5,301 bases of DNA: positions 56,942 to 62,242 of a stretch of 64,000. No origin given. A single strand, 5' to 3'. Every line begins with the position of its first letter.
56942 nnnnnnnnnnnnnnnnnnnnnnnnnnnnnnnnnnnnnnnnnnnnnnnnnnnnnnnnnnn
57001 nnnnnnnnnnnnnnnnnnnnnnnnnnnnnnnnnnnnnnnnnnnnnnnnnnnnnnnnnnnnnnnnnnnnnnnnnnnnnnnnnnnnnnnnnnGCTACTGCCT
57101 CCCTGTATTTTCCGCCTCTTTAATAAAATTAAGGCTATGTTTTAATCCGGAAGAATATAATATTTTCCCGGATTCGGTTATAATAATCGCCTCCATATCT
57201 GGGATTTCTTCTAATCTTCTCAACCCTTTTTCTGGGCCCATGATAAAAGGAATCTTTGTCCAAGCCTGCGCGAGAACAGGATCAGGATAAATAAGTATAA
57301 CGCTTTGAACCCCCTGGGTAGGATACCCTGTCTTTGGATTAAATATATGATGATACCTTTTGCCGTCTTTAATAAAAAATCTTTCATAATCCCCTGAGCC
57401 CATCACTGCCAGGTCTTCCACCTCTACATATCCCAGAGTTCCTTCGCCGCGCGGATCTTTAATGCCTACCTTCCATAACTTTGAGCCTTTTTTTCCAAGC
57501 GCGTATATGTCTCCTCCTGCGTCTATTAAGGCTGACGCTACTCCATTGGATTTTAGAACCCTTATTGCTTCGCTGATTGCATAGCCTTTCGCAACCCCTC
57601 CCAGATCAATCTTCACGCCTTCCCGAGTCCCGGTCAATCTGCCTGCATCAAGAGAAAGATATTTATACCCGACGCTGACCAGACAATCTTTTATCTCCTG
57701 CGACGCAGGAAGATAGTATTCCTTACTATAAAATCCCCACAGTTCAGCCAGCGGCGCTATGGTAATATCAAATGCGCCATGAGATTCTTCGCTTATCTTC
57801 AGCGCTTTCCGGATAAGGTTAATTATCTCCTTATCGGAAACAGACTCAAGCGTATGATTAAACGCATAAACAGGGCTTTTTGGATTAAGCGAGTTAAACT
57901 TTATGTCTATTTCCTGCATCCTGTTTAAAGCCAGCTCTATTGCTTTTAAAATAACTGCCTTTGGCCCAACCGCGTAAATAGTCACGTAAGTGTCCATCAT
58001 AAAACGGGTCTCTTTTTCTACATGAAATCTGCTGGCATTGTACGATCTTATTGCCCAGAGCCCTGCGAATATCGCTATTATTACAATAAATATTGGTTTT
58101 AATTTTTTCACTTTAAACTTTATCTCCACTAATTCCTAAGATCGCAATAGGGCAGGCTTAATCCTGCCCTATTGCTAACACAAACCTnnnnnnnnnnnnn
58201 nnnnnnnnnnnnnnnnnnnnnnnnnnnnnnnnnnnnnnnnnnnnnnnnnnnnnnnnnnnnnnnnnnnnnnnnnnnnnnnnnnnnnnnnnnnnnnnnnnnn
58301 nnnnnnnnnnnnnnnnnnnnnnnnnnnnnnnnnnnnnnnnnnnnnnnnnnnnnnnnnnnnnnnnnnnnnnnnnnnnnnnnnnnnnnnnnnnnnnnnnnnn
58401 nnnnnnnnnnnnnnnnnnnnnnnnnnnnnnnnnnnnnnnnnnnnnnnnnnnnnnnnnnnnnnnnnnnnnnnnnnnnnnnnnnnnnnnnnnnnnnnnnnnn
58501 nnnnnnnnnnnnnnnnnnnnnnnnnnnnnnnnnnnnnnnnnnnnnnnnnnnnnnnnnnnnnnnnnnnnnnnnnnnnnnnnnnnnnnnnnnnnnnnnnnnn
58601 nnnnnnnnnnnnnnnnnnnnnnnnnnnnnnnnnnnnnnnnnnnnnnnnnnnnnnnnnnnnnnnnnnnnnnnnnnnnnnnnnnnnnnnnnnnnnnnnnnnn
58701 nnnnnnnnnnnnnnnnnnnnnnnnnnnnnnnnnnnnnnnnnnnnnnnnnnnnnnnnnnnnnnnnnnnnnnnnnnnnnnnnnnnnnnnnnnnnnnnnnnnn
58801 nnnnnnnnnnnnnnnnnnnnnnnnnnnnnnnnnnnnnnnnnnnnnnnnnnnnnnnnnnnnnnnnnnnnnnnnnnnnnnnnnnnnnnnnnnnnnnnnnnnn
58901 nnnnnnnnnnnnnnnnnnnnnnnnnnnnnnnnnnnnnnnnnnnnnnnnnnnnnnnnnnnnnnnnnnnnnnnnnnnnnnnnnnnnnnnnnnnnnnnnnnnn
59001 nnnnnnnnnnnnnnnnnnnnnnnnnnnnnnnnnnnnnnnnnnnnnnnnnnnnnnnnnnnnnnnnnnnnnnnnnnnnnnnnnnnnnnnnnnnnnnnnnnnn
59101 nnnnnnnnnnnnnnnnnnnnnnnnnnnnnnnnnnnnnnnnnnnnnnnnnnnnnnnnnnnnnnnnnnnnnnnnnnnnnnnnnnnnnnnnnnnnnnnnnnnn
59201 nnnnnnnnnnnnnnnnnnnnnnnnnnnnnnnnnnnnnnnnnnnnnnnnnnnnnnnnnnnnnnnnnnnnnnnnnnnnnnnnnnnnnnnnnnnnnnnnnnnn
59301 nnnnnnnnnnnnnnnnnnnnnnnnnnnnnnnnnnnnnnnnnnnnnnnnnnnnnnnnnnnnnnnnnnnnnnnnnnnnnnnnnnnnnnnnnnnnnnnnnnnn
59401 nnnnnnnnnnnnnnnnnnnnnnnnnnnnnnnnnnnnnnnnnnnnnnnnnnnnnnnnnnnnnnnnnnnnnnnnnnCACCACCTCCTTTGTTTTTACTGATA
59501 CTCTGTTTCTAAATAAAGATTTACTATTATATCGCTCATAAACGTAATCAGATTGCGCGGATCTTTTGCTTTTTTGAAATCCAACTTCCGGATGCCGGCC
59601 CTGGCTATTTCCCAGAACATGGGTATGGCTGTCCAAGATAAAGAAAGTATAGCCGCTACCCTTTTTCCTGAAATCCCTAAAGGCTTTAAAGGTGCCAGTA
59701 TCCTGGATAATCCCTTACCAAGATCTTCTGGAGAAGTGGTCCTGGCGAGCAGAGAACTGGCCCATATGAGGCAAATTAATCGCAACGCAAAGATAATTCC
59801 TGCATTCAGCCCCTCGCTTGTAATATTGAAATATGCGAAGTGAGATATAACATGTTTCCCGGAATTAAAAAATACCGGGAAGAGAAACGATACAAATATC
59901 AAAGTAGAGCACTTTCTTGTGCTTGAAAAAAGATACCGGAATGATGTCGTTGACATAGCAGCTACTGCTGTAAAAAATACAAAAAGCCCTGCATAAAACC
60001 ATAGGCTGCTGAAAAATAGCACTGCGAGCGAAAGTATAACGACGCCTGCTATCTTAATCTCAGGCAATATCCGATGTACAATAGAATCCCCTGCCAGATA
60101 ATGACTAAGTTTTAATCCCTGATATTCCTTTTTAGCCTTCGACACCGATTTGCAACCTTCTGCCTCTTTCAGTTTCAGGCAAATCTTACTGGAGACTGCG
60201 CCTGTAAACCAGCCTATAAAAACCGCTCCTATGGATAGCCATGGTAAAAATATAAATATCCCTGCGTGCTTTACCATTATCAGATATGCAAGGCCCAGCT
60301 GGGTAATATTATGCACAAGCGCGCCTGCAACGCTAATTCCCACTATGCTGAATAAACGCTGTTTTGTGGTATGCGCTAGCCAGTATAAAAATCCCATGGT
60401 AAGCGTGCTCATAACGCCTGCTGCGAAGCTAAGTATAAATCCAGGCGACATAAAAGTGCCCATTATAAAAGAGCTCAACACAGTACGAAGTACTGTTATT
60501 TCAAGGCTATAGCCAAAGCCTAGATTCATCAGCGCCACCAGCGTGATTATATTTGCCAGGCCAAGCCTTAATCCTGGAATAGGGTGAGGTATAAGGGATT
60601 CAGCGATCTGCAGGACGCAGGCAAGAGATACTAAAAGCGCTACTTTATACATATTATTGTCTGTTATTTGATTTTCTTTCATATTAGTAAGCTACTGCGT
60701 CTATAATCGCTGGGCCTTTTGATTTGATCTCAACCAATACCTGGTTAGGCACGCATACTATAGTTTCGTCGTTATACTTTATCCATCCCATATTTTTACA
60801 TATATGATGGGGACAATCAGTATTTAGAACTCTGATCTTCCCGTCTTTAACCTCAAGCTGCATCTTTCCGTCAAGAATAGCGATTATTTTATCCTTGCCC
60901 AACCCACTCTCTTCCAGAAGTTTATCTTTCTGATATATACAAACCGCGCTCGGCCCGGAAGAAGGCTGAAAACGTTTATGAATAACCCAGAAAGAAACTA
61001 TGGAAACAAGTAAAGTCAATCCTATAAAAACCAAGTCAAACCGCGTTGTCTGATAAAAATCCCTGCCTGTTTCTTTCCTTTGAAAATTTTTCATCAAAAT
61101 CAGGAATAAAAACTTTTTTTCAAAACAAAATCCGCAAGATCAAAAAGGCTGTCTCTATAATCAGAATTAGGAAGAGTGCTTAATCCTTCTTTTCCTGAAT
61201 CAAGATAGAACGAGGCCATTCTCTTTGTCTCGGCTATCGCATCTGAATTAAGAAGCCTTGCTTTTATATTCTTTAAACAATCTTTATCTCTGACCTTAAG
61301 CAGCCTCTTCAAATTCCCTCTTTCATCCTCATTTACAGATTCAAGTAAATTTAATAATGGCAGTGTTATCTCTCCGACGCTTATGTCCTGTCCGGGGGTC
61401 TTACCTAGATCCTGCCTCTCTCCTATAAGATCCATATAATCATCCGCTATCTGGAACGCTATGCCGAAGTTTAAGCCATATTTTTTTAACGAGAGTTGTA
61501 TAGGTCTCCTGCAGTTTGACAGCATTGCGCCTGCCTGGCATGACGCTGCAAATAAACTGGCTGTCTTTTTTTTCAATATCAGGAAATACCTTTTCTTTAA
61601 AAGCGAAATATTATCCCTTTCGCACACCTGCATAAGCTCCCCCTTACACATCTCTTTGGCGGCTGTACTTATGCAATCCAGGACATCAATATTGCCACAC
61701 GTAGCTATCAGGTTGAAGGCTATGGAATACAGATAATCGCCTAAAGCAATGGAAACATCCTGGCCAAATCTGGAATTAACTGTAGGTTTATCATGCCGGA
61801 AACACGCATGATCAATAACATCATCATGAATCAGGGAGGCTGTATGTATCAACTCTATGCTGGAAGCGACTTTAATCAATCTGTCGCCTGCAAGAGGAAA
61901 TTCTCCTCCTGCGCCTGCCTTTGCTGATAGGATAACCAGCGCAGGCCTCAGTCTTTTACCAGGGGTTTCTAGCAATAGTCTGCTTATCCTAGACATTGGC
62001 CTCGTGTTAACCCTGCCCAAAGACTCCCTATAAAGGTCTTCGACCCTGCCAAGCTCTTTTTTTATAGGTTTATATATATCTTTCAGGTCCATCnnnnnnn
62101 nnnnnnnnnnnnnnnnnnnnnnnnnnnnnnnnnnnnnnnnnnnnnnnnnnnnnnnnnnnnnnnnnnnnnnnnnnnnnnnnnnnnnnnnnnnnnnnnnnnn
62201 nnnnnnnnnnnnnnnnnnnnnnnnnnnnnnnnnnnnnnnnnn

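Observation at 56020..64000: Flavin-based EET-like locus in a diderm context, with its own outer-membrane beta-barrel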

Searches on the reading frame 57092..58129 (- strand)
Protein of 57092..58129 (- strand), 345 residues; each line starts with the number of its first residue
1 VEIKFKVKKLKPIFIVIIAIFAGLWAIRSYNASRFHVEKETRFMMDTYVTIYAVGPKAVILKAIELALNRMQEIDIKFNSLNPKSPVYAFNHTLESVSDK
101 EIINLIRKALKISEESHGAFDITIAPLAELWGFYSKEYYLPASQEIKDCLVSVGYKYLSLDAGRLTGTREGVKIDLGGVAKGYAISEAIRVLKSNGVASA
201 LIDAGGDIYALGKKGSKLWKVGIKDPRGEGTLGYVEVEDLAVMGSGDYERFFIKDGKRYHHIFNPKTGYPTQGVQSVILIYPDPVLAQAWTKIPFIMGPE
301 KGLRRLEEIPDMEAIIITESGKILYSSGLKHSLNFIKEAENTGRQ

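Call 4: search_protein_families(library=pfam, proteins=[window:57092-58129:-], max_evalue=0.01)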
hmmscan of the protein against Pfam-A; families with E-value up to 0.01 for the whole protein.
window:57092-58129:- (345 aa): 1 family
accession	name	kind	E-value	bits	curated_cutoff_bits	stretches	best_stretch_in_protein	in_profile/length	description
PF02424.20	ApbE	-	1.2e-76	258.2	25.6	1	45-316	1-266/266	ApbE family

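Call 25: search_protein_families(library=ncbifam, proteins=[window:57092-58129:-], max_evalue=0.001)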
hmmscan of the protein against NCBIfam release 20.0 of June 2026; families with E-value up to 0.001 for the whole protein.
window:57092-58129:- (345 aa): 1 family
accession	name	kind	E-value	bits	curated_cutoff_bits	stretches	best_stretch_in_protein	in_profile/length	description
NF007774.0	PRK10461.1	equivalog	3.4e-28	98.5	498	1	73-304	71-315/351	FAD:protein FMN transferase ApbE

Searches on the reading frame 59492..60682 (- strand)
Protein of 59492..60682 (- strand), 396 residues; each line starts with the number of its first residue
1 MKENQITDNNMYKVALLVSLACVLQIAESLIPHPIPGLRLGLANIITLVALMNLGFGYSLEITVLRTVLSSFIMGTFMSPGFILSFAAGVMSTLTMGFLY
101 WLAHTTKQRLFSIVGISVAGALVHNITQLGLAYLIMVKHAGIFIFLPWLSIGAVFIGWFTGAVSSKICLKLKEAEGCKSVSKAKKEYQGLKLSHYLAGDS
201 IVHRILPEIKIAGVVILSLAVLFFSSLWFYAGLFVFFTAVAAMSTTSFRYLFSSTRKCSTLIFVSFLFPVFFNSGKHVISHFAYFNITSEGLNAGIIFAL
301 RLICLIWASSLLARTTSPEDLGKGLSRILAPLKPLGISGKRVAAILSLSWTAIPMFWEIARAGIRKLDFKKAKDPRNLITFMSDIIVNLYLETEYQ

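Call 4: search_protein_families(library=pfam, proteins=[window:59492-60682:-], max_evalue=0.01)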
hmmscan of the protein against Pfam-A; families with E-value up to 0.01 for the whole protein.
window:59492-60682:- (396 aa): 3 families
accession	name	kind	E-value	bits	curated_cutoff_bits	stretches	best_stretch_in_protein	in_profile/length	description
PF07456.16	Hpre_diP_synt_I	-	3.1e-38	131.5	30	1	17-166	1-146/147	Heptaprenyl diphosphate synthase component I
PF02361.21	CbiQ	-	2.1e-17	64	25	1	200-360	3-156/216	Cobalt transport protein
PF12822.12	ECF_trnsprt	-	1.8e-06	28.5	30.7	1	10-157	2-154/169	ECF transporter, substrate-specific component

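Call 25: search_protein_families(library=ncbifam, proteins=[window:59492-60682:-], max_evalue=0.001)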
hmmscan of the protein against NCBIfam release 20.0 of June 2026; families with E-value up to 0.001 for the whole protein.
window:59492-60682:- (396 aa): 1 family
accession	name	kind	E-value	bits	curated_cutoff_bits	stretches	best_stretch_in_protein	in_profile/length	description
TIGR02454.1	ECF_T_CbiQ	equivalog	6.8e-11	42.3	111.8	1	207-331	3-131/200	cobalt ECF transporter T component CbiQ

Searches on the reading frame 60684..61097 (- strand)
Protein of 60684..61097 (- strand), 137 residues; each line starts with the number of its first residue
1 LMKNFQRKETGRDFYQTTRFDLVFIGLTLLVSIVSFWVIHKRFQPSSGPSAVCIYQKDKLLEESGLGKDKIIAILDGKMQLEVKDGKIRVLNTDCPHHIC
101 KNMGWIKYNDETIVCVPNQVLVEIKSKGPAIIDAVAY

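Call 4: search_protein_families(library=pfam, proteins=[window:60684-61097:-], max_evalue=0.01)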
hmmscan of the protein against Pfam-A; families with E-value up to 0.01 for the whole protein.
window:60684-61097:- (137 aa): 1 family
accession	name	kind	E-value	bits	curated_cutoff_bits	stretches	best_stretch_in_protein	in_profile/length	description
PF07009.16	NusG_II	-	7.6e-23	81.2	29.6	1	29-127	3-106/107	NusG domain II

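Call 25: search_protein_families(library=ncbifam, proteins=[window:60684-61097:-], max_evalue=0.001)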
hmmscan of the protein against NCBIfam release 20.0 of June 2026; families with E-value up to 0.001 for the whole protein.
window:60684-61097:- (137 aa): 0 families

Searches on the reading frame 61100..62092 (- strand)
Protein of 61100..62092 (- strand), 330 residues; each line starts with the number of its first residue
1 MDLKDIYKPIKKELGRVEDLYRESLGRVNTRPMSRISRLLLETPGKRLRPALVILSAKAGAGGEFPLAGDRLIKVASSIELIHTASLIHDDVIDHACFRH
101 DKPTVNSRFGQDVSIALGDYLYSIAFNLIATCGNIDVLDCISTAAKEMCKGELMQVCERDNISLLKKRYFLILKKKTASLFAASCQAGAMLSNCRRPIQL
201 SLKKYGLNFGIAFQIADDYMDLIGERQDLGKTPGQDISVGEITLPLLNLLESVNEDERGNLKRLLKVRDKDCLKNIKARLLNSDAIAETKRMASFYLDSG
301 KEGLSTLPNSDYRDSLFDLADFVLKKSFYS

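Call 4: search_protein_families(library=pfam, proteins=[window:61100-62092:-], max_evalue=0.01)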
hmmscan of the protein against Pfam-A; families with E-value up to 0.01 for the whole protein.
window:61100-62092:- (330 aa): 1 family
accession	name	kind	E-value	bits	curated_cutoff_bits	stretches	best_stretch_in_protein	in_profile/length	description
PF00348.22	polyprenyl_synt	-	3.2e-65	220.3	27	1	34-277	5-245/251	Polyprenyl synthetase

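Call 25: search_protein_families(library=ncbifam, proteins=[window:61100-62092:-], max_evalue=0.001)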
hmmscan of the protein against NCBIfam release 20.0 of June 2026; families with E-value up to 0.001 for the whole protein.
window:61100-62092:- (330 aa): 16 families
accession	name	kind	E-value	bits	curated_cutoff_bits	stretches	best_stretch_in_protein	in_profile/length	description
TIGR02748.1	GerC3_HepT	equivalog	6.9e-64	215.9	456.55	1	3-328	2-319/319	heptaprenyl diphosphate synthase component II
NF040698.1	IdsA_Meth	equivalog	5.5e-63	213.2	468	1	5-327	2-327/328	short chain isoprenyl diphosphate synthase IdsA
TIGR02749.1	prenyl_cyano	equivalog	2.6e-60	204.1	383.2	1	4-325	4-319/322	solanesyl diphosphate synthase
NF008140.0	PRK10888.1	equivalog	6.7e-51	173.5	412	1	33-326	32-321/323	octaprenyl diphosphate synthase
NF045628.1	HxpDPsynlarge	equivalog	1.9e-50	171.7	500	1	14-326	5-309/311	hexaprenyl-diphosphate synthase large subunit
NF041169.1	f2_encap_cargo4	exception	1.3e-48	165.9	450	1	43-325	48-331/334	family 2 encapsulin nanocompartment cargo protein polyprenyl transferase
NF041003.1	GGPP_syn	equivalog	6.7e-47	160.1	500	1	29-326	24-324/326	geranylgeranyl diphosphate synthase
NF042417.1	NPPPS_Mycobact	equivalog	4.9e-43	147.4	600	1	8-324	20-331/335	nonaprenyl/(2E,6E)-farnesyl/geranylgeranyl diphosphat synthase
NF040789.2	gerfarn_diphsyn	equivalog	3.6e-40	138.2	560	1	10-327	11-344/345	geranylfarnesyl diphosphate synthase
NF045485.1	FPPsyn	subfamily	3.8e-35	121.4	275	1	41-258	33-256/288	farnesyl diphosphate synthase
NF045549.1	GGPPsyn_IdsB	equivalog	5.1e-32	111.3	475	1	43-325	63-343/346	geranylgeranyl diphosphate synthase IdsB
NF040627.1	GFPS_Meth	equivalog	3.8e-31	108.6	600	1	14-223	9-211/285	geranylfarnesyl diphosphate synthase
NF045685.1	GGPPSynCrtE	equivalog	4e-31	108.1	460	1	16-254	13-257/293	geranylgeranyl diphosphate synthase CrtE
NF007877.0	PRK10581.1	equivalog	2.4e-25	89.3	321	1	45-284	44-285/299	(2E,6E)-farnesyl diphosphate synthase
NF042416.1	GFPPS_Mycobact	equivalog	9.7e-18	64.3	600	2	44-111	41-106/350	bifunctional (2E,6E)-farnesyl/geranyl diphosphate synthase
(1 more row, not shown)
